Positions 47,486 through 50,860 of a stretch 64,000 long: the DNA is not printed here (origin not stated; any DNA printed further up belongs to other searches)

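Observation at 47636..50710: Ethylene-binding-domain hybrid kinase with a duplicated HK-REC output, embedded in a three-kinase/CheY/CheC cluster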

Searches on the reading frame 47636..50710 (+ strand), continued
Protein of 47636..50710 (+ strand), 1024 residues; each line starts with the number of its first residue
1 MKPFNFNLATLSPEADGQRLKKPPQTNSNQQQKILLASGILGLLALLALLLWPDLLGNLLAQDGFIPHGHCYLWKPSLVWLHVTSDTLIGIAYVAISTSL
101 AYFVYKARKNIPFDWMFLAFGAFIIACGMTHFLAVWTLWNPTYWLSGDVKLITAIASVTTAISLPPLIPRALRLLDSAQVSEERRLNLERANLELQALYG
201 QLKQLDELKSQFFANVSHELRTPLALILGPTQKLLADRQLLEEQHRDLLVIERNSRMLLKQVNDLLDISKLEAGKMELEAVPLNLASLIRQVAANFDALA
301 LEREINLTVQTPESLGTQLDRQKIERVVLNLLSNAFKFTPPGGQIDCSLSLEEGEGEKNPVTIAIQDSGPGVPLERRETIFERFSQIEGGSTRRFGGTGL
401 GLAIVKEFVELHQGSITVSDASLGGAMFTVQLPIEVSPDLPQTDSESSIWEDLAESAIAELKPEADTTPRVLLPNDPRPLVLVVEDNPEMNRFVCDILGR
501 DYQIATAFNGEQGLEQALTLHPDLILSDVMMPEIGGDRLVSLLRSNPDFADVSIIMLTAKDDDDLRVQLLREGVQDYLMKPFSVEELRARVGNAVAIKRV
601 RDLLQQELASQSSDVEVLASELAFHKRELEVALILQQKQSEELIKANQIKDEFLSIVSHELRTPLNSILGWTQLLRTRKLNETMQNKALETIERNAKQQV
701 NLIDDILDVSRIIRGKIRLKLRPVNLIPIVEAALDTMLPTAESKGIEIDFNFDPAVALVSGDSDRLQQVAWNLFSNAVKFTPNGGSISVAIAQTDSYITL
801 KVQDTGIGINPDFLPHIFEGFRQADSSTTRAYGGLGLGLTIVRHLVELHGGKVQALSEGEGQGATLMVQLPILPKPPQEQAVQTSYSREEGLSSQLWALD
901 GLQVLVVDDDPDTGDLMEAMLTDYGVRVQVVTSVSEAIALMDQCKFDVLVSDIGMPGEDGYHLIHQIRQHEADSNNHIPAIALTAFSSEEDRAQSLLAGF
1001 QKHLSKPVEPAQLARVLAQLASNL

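Call 7: find_homologous_proteins(query=window:47636-50710:+)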
Query window:47636-50710:+ (1024 aa): 7960 proteins with E <= 0.001 among 8000 candidates; the best 120 are listed.
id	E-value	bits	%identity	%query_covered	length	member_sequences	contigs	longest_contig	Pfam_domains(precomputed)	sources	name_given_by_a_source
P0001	0.0e+0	2258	100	100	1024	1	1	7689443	PF13581.13,PF02518.32,PF00512.32,PF25487.2,PF00072.31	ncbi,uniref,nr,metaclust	ncbi:ATP-binding protein [Oscillatoria acuminata]|uniref:Circadian input-output histidine kinase Cik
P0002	0.0e+0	2137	95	100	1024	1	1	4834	PF13581.13,PF02518.32,PF00512.32,PF23198.2,PF25487.2,PF00072.31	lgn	-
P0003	0.0e+0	2027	89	100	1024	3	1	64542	PF13581.13,PF02518.32,PF00512.32,PF25487.2,PF00072.31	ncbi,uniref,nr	ncbi:ATP-binding protein [Laspinema sp. D1]|uniref:histidine kinase n=1 Tax=Laspinema palackyanum D2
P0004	0.0e+0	2027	88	100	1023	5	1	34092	PF13581.13,PF02518.32,PF00512.32,PF25487.2,PF00072.31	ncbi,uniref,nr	ncbi:ATP-binding protein [Laspinema olomoucense]|uniref:ATP-binding protein n=1 Tax=Laspinema olomou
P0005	0.0e+0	2021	89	100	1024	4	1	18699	PF02518.32,PF00512.32,PF25487.2,PF00072.31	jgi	jgi:signal transduction histidine kinase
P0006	0.0e+0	2010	89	100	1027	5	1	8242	PF13581.13,PF02518.32,PF00512.32,PF25487.2,PF00072.31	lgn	-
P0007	0.0e+0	1992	88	100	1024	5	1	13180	PF13581.13,PF02518.32,PF00512.32,PF25487.2,PF00072.31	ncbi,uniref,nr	ncbi:response regulator [Phormidium pseudopriestleyi FRX01]|uniref:histidine kinase n=1 Tax=Phormidi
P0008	0.0e+0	1987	88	100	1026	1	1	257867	PF02518.32,PF00512.32,PF25487.2,PF00072.31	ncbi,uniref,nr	ncbi:ATP-binding protein [Laspinema sp. A4]|uniref:ATP-binding protein n=1 Tax=Laspinema sp. D2d Tax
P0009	0.0e+0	1972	88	100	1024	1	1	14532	PF13581.13,PF02518.32,PF00512.32,PF25487.2,PF00072.31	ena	-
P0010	0.0e+0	1947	91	95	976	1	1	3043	PF02518.32,PF00512.32,PF25487.2,PF00072.31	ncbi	ncbi:MAG: ATP-binding protein, partial [Chroococcales cyanobacterium]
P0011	0.0e+0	1918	84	100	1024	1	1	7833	PF13581.13,PF02518.32,PF00512.32,PF25487.2,PF00072.31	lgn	-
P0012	0.0e+0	1826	82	100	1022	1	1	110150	PF13581.13,PF02518.32,PF00512.32,PF25487.2,PF00072.31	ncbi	-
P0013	0.0e+0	1312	62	97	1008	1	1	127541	PF02518.32,PF00512.32,PF25487.2,PF00072.31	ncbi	-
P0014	0.0e+0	1307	61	96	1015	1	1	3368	PF02518.32,PF00512.32,PF23198.2,PF25487.2,PF00072.31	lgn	-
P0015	0.0e+0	1236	85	64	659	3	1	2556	PF02518.32,PF00512.32,PF25487.2,PF00072.31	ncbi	ncbi:MAG TPA: ATP-binding protein, partial [Vampirovibrionales bacterium]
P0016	0.0e+0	1166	57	60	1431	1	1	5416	PF13185.13,PF01590.33,PF02518.32,PF00512.32,PF25487.2,PF00072.31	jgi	jgi:signal transduction histidine kinase/DNA-binding response OmpR family regulator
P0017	0.0e+0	1154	58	59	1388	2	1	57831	PF13185.13,PF01590.33,PF13581.13,PF08448.17,PF02518.32,PF13492.13,PF00512.32,PF00989.32,PF25487.2,PF00072.31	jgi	jgi:PAS domain S-box-containing protein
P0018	0.0e+0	1146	53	58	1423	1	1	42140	PF13185.13,PF01590.33,PF08448.17,PF02518.32,PF13492.13,PF00512.32,PF00989.32,PF25487.2,PF00072.31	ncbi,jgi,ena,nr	ncbi:MAG: response regulator [Aphanothece sp. CMT-3BRIN-NPC111]|jgi:PAS domain S-box-containing prot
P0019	0.0e+0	1139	55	62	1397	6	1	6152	PF13185.13,PF12860.14,PF01590.33,PF08448.17,PF02518.32,PF00512.32,PF00989.32,PF25487.2,PF00072.31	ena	-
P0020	0.0e+0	1139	58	58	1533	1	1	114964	PF08447.19,PF13426.14,PF13188.14,PF13185.13,PF01590.33,PF08448.17,PF02518.32,PF00512.32,PF00989.32,PF25487.2,PF00072.31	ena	-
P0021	0.0e+0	1128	55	61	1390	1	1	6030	PF13185.13,PF12860.14,PF01590.33,PF08448.17,PF02518.32,PF13492.13,PF00512.32,PF00989.32,PF25487.2,PF00072.31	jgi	jgi:PAS domain S-box-containing protein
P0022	0.0e+0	1127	56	61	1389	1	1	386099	PF13185.13,PF01590.33,PF08448.17,PF02518.32,PF00512.32,PF00989.32,PF25487.2,PF00072.31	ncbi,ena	-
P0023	0.0e+0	1121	54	61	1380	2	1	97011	PF13185.13,PF12860.14,PF01590.33,PF08448.17,PF02518.32,PF13492.13,PF00512.32,PF00989.32,PF25487.2,PF00072.31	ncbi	ncbi:MAG TPA: ATP-binding protein [Oculatellaceae cyanobacterium]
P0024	0.0e+0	1117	61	81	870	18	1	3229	PF13581.13,PF02518.32,PF00512.32,PF25487.2,PF00072.31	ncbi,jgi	jgi:signal transduction histidine kinase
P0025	0.0e+0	1115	61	81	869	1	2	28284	PF02518.32,PF00512.32,PF25487.2,PF00072.31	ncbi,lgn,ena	-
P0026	0.0e+0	1114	60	81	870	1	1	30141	PF13581.13,PF02518.32,PF00512.32,PF25487.2,PF00072.31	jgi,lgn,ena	-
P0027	0.0e+0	1107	60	81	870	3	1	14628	PF13581.13,PF02518.32,PF00512.32,PF25487.2,PF00072.31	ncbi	-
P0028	0.0e+0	1107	53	60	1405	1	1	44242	PF08447.19,PF13426.14,PF13188.14,PF13185.13,PF01590.33,PF08448.17,PF02518.32,PF00512.32,PF00989.32,PF25487.2,PF00072.31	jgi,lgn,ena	-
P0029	0.0e+0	1105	60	82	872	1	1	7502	PF13581.13,PF02518.32,PF00512.32,PF25487.2,PF00072.31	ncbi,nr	ncbi:MAG: response regulator [Coleofasciculus sp. S288]|nr:response regulator [Coleofasciculus sp. S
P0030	0.0e+0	1103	60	81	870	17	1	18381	PF02518.32,PF00512.32,PF25487.2,PF00072.31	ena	-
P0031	0.0e+0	1103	61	80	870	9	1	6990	PF13581.13,PF02518.32,PF00512.32,PF25487.2,PF00072.31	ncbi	-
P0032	0.0e+0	1102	53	94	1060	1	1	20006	PF13581.13,PF02518.32,PF00512.32,PF25487.2,PF00072.31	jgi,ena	-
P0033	0.0e+0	1102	59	82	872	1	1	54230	PF13581.13,PF02518.32,PF00512.32,PF25487.2,PF00072.31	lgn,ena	-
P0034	0.0e+0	1102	60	81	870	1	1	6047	PF13581.13,PF02518.32,PF00512.32,PF25487.2,PF00072.31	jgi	-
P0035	0.0e+0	1100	60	81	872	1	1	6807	PF13581.13,PF02518.32,PF00512.32,PF25487.2,PF00072.31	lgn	-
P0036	0.0e+0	1099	60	82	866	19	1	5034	PF13581.13,PF02518.32,PF00512.32,PF25487.2,PF00072.31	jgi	-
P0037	0.0e+0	1098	60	81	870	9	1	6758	PF13581.13,PF02518.32,PF00512.32,PF25487.2,PF00072.31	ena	-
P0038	0.0e+0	1096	60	80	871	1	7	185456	PF13581.13,PF02518.32,PF00512.32,PF25487.2,PF00072.31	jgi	jgi:signal transduction histidine kinase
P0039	0.0e+0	1092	58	81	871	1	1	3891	PF13581.13,PF02518.32,PF00512.32,PF25487.2,PF00072.31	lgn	-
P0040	0.0e+0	1091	59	82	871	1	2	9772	PF13581.13,PF02518.32,PF00512.32,PF25487.2,PF00072.31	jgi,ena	jgi:signal transduction histidine kinase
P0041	0.0e+0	1091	59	82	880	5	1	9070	PF13581.13,PF02518.32,PF00512.32,PF25487.2,PF00072.31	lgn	-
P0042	0.0e+0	1090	59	81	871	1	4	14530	PF13581.13,PF02518.32,PF00512.32,PF25487.2,PF00072.31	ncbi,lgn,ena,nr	ncbi:MAG TPA: histidine kinase [Cyanobacteria bacterium UBA8803]|nr:histidine kinase [Cyanobacteria 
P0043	0.0e+0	1088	59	81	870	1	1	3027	PF13581.13,PF02518.32,PF00512.32,PF25487.2,PF00072.31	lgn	-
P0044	0.0e+0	1083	57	82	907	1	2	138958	PF02518.32,PF00512.32,PF25487.2,PF00072.31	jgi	jgi:signal transduction histidine kinase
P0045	0.0e+0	1082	59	81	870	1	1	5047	PF13581.13,PF02518.32,PF00512.32,PF25487.2,PF00072.31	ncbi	ncbi:MAG TPA: ATP-binding protein [Coleofasciculaceae cyanobacterium]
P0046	0.0e+0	1079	59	81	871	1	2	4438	PF13581.13,PF02518.32,PF00512.32,PF25487.2,PF00072.31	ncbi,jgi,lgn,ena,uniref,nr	ncbi:MAG TPA: response regulator [Leptolyngbyaceae cyanobacterium M33_DOE_097]|uniref:histidine kina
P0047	0.0e+0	1078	55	57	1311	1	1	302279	PF08447.19,PF13426.14,PF13188.14,PF12860.14,PF08448.17,PF02518.32,PF00512.32,PF00989.32,PF25487.2,PF00072.31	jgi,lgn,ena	jgi:PAS domain S-box-containing protein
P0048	0.0e+0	1078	59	80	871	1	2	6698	PF13581.13,PF02518.32,PF00512.32,PF25487.2,PF00072.31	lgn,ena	-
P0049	0.0e+0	1078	59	82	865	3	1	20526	PF13581.13,PF02518.32,PF00512.32,PF25487.2,PF00072.31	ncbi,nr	ncbi:histidine kinase [filamentous cyanobacterium CCP2]|nr:histidine kinase [filamentous cyanobacter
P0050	0.0e+0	1075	59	82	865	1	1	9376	PF13581.13,PF02518.32,PF00512.32,PF25487.2,PF00072.31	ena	-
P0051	0.0e+0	1075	52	61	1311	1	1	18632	PF08447.19,PF13426.14,PF13188.14,PF13581.13,PF08448.17,PF02518.32,PF00512.32,PF00989.32,PF25487.2,PF00072.31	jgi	-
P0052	0.0e+0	1075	59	81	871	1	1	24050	PF10090.16,PF13581.13,PF02518.32,PF00512.32,PF25487.2,PF00072.31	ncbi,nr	ncbi:MAG: ATP-binding protein [Leptolyngbyaceae cyanobacterium bins.302]|nr:ATP-binding protein [Lep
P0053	0.0e+0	1070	59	80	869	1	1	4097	PF13581.13,PF02518.32,PF00512.32,PF25487.2,PF00072.31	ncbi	ncbi:MAG TPA: ATP-binding protein [Allocoleopsis sp.]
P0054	0.0e+0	1069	58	81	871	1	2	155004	PF13581.13,PF02518.32,PF00512.32,PF25487.2,PF00072.31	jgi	jgi:signal transduction histidine kinase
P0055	0.0e+0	1069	50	63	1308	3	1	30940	PF08447.19,PF13426.14,PF13188.14,PF08448.17,PF02518.32,PF00512.32,PF00989.32,PF25487.2,PF00072.31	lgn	-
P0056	0.0e+0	1069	58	82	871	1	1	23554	PF13581.13,PF02518.32,PF00512.32,PF25487.2,PF00072.31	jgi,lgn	jgi:signal transduction histidine kinase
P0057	0.0e+0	1069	50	95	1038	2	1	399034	PF13581.13,PF02518.32,PF00512.32,PF25487.2,PF00072.31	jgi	jgi:signal transduction histidine kinase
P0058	0.0e+0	1069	58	83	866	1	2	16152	PF13581.13,PF02518.32,PF00512.32,PF25487.2,PF00072.31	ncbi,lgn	-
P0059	0.0e+0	1069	54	60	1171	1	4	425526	PF02518.32,PF00512.32,PF25487.2,PF00072.31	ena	-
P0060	0.0e+0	1068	59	81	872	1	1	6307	PF13581.13,PF02518.32,PF00512.32,PF25487.2,PF00072.31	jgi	jgi:signal transduction histidine kinase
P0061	0.0e+0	1068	57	82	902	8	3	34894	PF02518.32,PF00512.32,PF25487.2,PF00072.31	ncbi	-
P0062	0.0e+0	1067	54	57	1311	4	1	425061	PF08447.19,PF13426.14,PF13188.14,PF12860.14,PF08448.17,PF02518.32,PF00512.32,PF00989.32,PF25487.2,PF00072.31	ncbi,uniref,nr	ncbi:response regulator [Leptolyngbya sp. FACHB-541]|uniref:ATP-binding protein n=1 Tax=Leptolyngbya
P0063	0.0e+0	1067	59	80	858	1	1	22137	PF13581.13,PF02518.32,PF00512.32,PF25487.2,PF00072.31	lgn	-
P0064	0.0e+0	1066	59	80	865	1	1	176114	PF02518.32,PF00512.32,PF25487.2,PF00072.31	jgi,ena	jgi:signal transduction histidine kinase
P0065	0.0e+0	1064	58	82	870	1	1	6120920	PF13581.13,PF02518.32,PF00512.32,PF25487.2,PF00072.31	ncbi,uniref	ncbi:ATP-binding protein [Lyngbya aestuarii]|uniref:ATP-binding protein n=1 Tax=Lyngbya aestuarii Ta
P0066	0.0e+0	1063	58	82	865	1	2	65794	PF13581.13,PF02518.32,PF00512.32,PF25487.2,PF00072.31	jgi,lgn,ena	jgi:signal transduction histidine kinase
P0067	0.0e+0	1063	59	80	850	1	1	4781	PF13581.13,PF02518.32,PF00512.32,PF25487.2,PF00072.31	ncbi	ncbi:MAG: ATP-binding protein [Elainella sp.]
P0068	0.0e+0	1062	51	95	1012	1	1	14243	PF02518.32,PF00512.32,PF25487.2,PF00072.31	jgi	jgi:signal transduction histidine kinase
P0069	0.0e+0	1062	59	80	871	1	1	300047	PF02518.32,PF00512.32,PF25487.2,PF00072.31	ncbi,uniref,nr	ncbi:response regulator [Phormidium sp. FACHB-592]|uniref:histidine kinase n=1 Tax=Stenomitos frigid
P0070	0.0e+0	1061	58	82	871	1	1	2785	PF13581.13,PF02518.32,PF00512.32,PF25487.2,PF00072.31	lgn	-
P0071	0.0e+0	1057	58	81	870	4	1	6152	PF13581.13,PF02518.32,PF00512.32,PF25487.2,PF00072.31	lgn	-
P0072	0.0e+0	1057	57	83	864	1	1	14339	PF13581.13,PF02518.32,PF00512.32,PF25487.2,PF00072.31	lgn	-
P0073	0.0e+0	1057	50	60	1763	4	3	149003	PF13426.14,PF13188.14,PF13185.13,PF13492.13,PF00512.32,PF00072.31,PF08447.19,PF01590.33,PF08448.17,PF02518.32,PF00989.32,PF25487.2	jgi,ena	jgi:PAS domain S-box-containing protein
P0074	0.0e+0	1057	60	79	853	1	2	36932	PF02518.32,PF00512.32,PF25487.2,PF00072.31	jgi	jgi:signal transduction histidine kinase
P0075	0.0e+0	1056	58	81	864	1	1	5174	PF13581.13,PF02518.32,PF00512.32,PF25487.2,PF00072.31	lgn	-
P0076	0.0e+0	1055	57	83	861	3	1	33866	PF13581.13,PF02518.32,PF00512.32,PF25487.2,PF00072.31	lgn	-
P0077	0.0e+0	1054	57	83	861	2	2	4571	PF13581.13,PF02518.32,PF00512.32,PF25487.2,PF00072.31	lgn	-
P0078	0.0e+0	1053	59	82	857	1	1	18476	PF13581.13,PF02518.32,PF00512.32,PF25487.2,PF00072.31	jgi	jgi:signal transduction histidine kinase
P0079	0.0e+0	1053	54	57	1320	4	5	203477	PF08447.19,PF13426.14,PF13188.14,PF12860.14,PF08448.17,PF02518.32,PF00512.32,PF00989.32,PF25487.2,PF00072.31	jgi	jgi:PAS domain S-box-containing protein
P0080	0.0e+0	1052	58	81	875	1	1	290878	PF13581.13,PF02518.32,PF00512.32,PF25487.2,PF00072.31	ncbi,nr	ncbi:response regulator [Phormidium tenue FACHB-886]|nr:response regulator [Phormidium tenue FACHB-8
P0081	0.0e+0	1052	59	80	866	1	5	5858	PF02518.32,PF00512.32,PF25487.2,PF00072.31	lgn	-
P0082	0.0e+0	1052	58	81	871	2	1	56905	PF13581.13,PF02518.32,PF00512.32,PF25487.2,PF00072.31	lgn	-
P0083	0.0e+0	1051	56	82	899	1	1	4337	PF02518.32,PF00512.32,PF25487.2,PF00072.31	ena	-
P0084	0.0e+0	1051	58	80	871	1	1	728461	PF02518.32,PF00512.32,PF25487.2,PF00072.31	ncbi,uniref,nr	ncbi:response regulator [Leptolyngbya sp. FACHB-321]|uniref:ATP-binding response regulator n=1 Tax=L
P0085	0.0e+0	1051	48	61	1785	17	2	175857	PF13426.14,PF13188.14,PF13185.13,PF13492.13,PF00512.32,PF00072.31,PF08447.19,PF01590.33,PF08448.17,PF02518.32,PF00989.32,PF25487.2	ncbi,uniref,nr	ncbi:PAS domain S-box protein [Trichocoleus sp. ST-U3]|uniref:PAS domain S-box protein n=1 Tax=Coleo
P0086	0.0e+0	1050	57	82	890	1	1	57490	PF02518.32,PF00512.32,PF25487.2,PF00072.31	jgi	jgi:signal transduction histidine kinase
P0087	0.0e+0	1050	56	82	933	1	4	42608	PF02518.32,PF00512.32,PF25487.2,PF00072.31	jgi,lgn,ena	jgi:signal transduction histidine kinase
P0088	0.0e+0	1049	53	57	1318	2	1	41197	PF13426.14,PF13185.13,PF01590.33,PF13581.13,PF08448.17,PF02518.32,PF13492.13,PF00512.32,PF00989.32,PF25487.2,PF00072.31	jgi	jgi:PAS domain S-box-containing protein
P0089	0.0e+0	1049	58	81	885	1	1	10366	PF02518.32,PF00512.32,PF25487.2,PF00072.31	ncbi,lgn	ncbi:MAG: ATP-binding protein [Elainellaceae cyanobacterium]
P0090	0.0e+0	1048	57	83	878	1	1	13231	PF13581.13,PF02518.32,PF00512.32,PF25487.2,PF00072.31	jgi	jgi:signal transduction histidine kinase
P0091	0.0e+0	1048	57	80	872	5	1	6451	PF13581.13,PF02518.32,PF00512.32,PF25487.2,PF00072.31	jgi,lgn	jgi:signal transduction histidine kinase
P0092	0.0e+0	1048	58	81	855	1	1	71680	PF13581.13,PF02518.32,PF00512.32,PF25487.2,PF00072.31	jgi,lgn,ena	jgi:signal transduction histidine kinase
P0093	0.0e+0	1047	58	81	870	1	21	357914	PF13581.13,PF02518.32,PF00512.32,PF25487.2,PF00072.31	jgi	jgi:signal transduction histidine kinase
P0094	0.0e+0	1047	60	59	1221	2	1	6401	PF13185.13,PF01590.33,PF13581.13,PF02518.32,PF00512.32,PF25487.2,PF00072.31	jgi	-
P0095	0.0e+0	1047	58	81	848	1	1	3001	PF13581.13,PF02518.32,PF00512.32,PF25487.2,PF00072.31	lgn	-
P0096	0.0e+0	1047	58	82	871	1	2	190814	PF02518.32,PF00512.32,PF25487.2,PF00072.31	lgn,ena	-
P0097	0.0e+0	1047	58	80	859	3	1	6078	PF13581.13,PF02518.32,PF00512.32,PF25487.2,PF00072.31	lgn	-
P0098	0.0e+0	1046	58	82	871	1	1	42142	PF02518.32,PF00512.32,PF25487.2,PF00072.31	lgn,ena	-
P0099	0.0e+0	1046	57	82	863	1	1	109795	PF02518.32,PF00512.32,PF25487.2,PF00072.31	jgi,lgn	jgi:signal transduction histidine kinase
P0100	0.0e+0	1046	57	82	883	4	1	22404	PF02518.32,PF00512.32,PF25487.2,PF00072.31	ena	-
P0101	0.0e+0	1045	56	82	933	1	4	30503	PF02518.32,PF00512.32,PF25487.2,PF00072.31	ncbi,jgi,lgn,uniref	ncbi:ATP-binding protein [Microseira sp. BLCC-F43]|jgi:signal transduction histidine kinase|uniref:A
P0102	0.0e+0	1045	50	64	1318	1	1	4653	PF13426.14,PF13185.13,PF13492.13,PF00512.32,PF00072.31,PF08447.19,PF01590.33,PF13581.13,PF08448.17,PF02518.32,PF00989.32,PF25487.2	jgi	jgi:PAS domain S-box-containing protein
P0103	0.0e+0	1045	58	81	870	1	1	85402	PF10090.16,PF13581.13,PF02518.32,PF00512.32,PF25487.2,PF00072.31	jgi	jgi:signal transduction histidine kinase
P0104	0.0e+0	1044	55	82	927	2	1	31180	PF02518.32,PF00512.32,PF25487.2,PF00072.31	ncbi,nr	ncbi:ATP-binding response regulator [Microseira wollei]|nr:ATP-binding protein [Microseira wollei]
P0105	0.0e+0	1044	58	80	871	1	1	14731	PF02518.32,PF00512.32,PF25487.2,PF00072.31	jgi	-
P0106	0.0e+0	1043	58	80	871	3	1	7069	PF02518.32,PF00512.32,PF25487.2,PF00072.31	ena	-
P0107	0.0e+0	1043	56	57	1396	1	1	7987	PF08447.19,PF13426.14,PF13185.13,PF01590.33,PF08448.17,PF02518.32,PF13492.13,PF00512.32,PF00989.32,PF25487.2,PF00072.31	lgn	-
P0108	0.0e+0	1042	58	80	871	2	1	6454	PF02518.32,PF00512.32,PF25487.2,PF00072.31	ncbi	ncbi:MAG TPA: ATP-binding protein [Candidatus Sericytochromatia bacterium]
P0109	0.0e+0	1042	58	80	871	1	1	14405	PF02518.32,PF00512.32,PF25487.2,PF00072.31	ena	-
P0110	0.0e+0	1041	52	57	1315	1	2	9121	PF13426.14,PF13185.13,PF01590.33,PF08448.17,PF02518.32,PF13492.13,PF00512.32,PF00989.32,PF25487.2,PF00072.31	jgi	jgi:PAS domain S-box-containing protein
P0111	0.0e+0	1040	57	82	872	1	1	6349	PF02518.32,PF00512.32,PF25487.2,PF00072.31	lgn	-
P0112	0.0e+0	1040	57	83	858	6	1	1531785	PF13581.13,PF02518.32,PF00512.32,PF25487.2,PF00072.31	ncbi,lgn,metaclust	metaclust:status=active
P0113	0.0e+0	1040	50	61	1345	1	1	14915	PF08447.19,PF13426.14,PF13188.14,PF12860.14,PF08448.17,PF02518.32,PF00512.32,PF00989.32,PF25487.2,PF00072.31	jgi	jgi:PAS domain S-box-containing protein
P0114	0.0e+0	1040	58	81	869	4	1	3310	PF13581.13,PF02518.32,PF00512.32,PF25487.2,PF00072.31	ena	-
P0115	0.0e+0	1039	57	82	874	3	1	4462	PF02518.32,PF00512.32,PF25487.2,PF00072.31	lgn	-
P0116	0.0e+0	1039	57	80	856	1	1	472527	PF13581.13,PF02518.32,PF00512.32,PF25487.2,PF00072.31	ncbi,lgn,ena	-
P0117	0.0e+0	1038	57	82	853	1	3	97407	PF02518.32,PF00512.32,PF25487.2,PF00072.31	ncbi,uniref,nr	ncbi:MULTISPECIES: ATP-binding protein [unclassified Leptolyngbya]|uniref:ATP-binding protein n=1 Ta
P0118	0.0e+0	1038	56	82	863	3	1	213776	PF13581.13,PF02518.32,PF00512.32,PF25487.2,PF00072.31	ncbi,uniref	ncbi:ATP-binding protein [Myxacorys almedinensis]|uniref:ATP-binding protein n=1 Tax=Myxacorys almed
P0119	0.0e+0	1036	56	81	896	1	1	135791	PF10090.16,PF02518.32,PF00512.32,PF25487.2,PF00072.31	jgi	jgi:signal transduction histidine kinase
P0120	0.0e+0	1036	57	82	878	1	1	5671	PF02518.32,PF00512.32,PF25487.2,PF00072.31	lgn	-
